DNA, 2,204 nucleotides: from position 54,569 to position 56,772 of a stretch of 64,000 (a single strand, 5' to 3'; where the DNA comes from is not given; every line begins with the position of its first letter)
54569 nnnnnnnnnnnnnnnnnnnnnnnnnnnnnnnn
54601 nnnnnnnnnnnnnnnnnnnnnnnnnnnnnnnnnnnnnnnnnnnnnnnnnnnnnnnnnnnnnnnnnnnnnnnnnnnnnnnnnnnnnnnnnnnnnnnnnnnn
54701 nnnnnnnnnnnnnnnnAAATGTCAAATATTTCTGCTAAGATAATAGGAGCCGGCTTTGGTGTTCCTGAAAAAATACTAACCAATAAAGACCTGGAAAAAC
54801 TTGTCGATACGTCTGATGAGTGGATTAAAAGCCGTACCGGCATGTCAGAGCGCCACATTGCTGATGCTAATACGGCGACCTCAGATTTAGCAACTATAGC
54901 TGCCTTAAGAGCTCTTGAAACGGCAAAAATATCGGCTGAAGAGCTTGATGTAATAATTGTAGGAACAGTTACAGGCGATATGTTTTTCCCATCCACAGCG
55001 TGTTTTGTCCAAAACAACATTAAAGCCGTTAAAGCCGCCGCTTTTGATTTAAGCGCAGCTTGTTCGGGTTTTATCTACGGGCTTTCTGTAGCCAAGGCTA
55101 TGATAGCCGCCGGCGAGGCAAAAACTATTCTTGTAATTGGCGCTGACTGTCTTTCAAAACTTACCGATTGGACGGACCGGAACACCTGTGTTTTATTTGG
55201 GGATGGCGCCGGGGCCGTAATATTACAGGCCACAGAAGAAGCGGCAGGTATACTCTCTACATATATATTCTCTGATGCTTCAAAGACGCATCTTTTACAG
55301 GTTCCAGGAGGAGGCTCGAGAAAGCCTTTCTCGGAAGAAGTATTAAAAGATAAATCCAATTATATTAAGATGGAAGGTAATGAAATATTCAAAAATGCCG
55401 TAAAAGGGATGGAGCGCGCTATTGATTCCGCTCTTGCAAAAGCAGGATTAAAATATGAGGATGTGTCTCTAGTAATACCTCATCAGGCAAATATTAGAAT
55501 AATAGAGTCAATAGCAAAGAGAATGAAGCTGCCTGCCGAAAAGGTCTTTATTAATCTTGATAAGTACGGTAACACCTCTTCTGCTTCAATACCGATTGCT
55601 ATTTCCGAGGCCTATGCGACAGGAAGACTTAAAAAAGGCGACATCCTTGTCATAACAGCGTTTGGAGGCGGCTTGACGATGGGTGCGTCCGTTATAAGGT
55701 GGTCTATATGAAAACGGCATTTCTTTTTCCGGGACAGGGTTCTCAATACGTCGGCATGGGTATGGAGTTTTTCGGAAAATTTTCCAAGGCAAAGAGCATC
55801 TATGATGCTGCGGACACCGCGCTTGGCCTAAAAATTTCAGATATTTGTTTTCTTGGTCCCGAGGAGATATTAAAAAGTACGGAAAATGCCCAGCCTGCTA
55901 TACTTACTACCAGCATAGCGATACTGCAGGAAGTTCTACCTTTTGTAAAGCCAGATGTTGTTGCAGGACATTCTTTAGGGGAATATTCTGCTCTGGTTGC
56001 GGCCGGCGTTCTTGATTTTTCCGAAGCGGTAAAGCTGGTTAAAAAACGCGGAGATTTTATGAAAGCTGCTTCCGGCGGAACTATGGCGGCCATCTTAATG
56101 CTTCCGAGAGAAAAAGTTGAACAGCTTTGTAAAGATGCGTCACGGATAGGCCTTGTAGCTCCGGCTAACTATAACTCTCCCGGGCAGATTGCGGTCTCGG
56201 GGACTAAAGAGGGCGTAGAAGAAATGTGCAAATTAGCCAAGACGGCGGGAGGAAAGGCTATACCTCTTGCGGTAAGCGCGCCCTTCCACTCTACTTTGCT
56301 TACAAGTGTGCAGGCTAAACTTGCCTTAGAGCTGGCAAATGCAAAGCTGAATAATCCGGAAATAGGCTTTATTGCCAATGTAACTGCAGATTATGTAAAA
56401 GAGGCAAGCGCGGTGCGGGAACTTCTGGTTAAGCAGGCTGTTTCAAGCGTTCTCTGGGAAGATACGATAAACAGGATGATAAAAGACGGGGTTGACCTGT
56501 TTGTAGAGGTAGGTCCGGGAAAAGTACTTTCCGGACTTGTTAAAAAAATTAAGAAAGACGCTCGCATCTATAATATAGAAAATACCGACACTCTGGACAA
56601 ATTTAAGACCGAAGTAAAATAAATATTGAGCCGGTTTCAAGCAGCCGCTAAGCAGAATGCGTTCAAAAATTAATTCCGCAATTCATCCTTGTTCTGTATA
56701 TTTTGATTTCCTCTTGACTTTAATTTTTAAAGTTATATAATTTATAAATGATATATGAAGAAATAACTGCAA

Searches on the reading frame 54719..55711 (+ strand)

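Call 73: search_protein_families(library=ncbifam, proteins=[window:54719-55711:+], max_evalue=1e-15)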
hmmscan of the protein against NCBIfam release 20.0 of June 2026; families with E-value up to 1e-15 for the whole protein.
window:54719-55711:+ (330 aa): 11 families
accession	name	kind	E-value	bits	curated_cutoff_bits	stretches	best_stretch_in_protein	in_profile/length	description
NF006829.0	PRK09352.1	subfamily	2.2e-132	440.9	249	1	4-328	3-321/322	beta-ketoacyl-ACP synthase 3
TIGR00747.1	fabH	subfamily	4.5e-126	420.3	292.1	1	5-328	2-322/322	beta-ketoacyl-ACP synthase III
NF004623.0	PRK05963.1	equivalog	4.9e-81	272.6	437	1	2-327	2-327/328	beta-ketoacyl-ACP synthase III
NF005541.0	PRK07204.1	equivalog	4.5e-65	220.2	402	1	5-325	4-326/329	beta-ketoacyl-ACP synthase III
NF005308.0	PRK06840.1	equivalog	6e-53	180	315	1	6-329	5-336/339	3-oxoacyl-ACP synthase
NF009519.0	PRK12880.1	equivalog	7.6e-47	160.3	436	1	6-327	8-337/353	beta-ketoacyl-ACP synthase III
NF005703.0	PRK07515.1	equivalog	1.8e-44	152.2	304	1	44-327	87-371/373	beta-ketoacyl-ACP synthase III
NF006720.0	PRK09258.1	equivalog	2.4e-40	138.9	285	1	31-328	38-338/338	3-oxoacyl-ACP synthase III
NF003274.0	PRK04262.1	equivalog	1.7e-22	79.9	244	1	7-320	4-300/347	hydroxymethylglutaryl-CoA synthase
NF005293.2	PRK06816.1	subfamily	4.1e-20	72.2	450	0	227-312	269-360/378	StlD/DarB family beta-ketosynthase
NF053539.1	resorcinol_DarB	exception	1.2e-17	64.2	550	0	217-312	263-359/377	dialkylresorcinol biosynthesis protein DarB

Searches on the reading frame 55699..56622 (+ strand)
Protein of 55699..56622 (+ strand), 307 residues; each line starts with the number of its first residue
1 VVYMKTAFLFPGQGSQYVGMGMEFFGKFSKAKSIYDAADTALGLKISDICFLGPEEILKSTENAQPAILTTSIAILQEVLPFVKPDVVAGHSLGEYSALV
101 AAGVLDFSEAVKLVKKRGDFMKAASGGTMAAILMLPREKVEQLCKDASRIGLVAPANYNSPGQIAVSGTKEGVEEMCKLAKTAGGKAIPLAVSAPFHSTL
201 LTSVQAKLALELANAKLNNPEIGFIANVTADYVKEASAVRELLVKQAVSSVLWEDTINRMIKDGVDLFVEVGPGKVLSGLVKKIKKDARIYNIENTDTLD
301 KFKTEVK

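Call 73: search_protein_families(library=ncbifam, proteins=[window:55699-56622:+], max_evalue=1e-15)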
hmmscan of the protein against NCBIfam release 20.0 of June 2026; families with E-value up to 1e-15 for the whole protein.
window:55699-56622:+ (307 aa): 8 families
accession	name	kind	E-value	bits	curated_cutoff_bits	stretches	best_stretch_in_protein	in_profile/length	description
TIGR00128.1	fabD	equivalog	1.8e-96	323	260.9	1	4-287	1-289/290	ACP S-malonyltransferase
TIGR03131.1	malonate_mdcH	equivalog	2.2e-57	194.8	297.9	1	7-301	2-292/297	malonate decarboxylase subunit epsilon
NF045894.1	PKS_plus_SDR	equivalog_domain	1.6e-52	178.5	1740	1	5-286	531-816/1515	type I polyketide synthase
TIGR02813.1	omega_3_PfaA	subfamily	4.7e-46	156.3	1010.1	1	5-288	580-883/2582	polyketide-type polyunsaturated fatty acid synthase PfaA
NF037940.1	PKS_MbtD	equivalog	5.5e-30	104.1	1150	1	5-272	91-361/978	mycobactin polyketide synthase MbtD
NF037941.1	PKS_NbtC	equivalog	2.3e-24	85.4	1150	1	5-273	96-372/1027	nocobactin polyketide synthase NbtC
NF041183.1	Pks2_ls1_myc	equivalog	5.6e-19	66.6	2400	1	8-286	535-815/2086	sulfolipid-1 biosynthesis phthioceranic/hydroxyphthioceranic acid synthase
NF040607.1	mycolic_Pks13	equivalog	8.8e-19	66.5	2100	1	7-277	666-946/1680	polyketide synthase Pks13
